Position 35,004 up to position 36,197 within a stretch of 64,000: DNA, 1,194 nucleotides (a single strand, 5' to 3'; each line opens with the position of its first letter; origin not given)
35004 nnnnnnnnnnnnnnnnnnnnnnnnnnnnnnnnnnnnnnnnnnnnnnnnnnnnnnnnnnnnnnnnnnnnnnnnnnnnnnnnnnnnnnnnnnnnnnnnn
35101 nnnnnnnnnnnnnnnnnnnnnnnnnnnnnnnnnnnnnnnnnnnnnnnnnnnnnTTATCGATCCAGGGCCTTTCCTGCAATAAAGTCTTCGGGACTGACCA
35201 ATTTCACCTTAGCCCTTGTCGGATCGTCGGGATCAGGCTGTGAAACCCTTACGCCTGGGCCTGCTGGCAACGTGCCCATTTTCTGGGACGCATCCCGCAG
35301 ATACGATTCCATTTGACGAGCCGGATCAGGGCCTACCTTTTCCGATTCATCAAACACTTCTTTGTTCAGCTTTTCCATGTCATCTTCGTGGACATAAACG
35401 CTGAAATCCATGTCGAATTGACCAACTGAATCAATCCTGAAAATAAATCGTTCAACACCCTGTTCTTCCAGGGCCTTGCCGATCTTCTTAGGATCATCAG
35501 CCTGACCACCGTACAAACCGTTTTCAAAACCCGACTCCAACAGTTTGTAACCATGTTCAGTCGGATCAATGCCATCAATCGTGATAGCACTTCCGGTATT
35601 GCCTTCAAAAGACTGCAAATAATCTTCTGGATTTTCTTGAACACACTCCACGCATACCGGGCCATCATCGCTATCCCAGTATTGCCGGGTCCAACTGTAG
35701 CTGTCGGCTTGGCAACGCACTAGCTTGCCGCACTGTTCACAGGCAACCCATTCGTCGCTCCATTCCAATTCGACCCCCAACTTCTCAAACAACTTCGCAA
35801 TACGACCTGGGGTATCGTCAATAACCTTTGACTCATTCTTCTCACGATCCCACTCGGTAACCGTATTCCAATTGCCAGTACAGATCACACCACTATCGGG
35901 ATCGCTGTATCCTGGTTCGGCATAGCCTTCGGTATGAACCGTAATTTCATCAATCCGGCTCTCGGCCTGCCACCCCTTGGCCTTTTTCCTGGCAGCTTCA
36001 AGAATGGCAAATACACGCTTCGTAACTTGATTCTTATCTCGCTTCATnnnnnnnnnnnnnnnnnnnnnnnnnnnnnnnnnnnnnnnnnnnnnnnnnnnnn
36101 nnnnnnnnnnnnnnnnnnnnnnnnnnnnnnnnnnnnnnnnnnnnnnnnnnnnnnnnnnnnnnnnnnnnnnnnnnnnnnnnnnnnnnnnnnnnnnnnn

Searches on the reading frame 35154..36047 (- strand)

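Call 9: search_protein_families(library=pfam, proteins=[window:35154-36047:-], max_evalue=0.001)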
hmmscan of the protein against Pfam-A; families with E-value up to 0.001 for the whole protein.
window:35154-36047:- (297 aa): 0 families

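Call 88: search_protein_families(library=phrogs, proteins=[window:35154-36047:-], max_evalue=0.0001)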
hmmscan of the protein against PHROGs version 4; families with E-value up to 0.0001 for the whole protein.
window:35154-36047:- (297 aa): 1 family
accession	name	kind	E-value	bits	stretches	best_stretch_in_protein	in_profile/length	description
phrog_35561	-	unknown function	1.9e-21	77.8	1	34-225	32-254/293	-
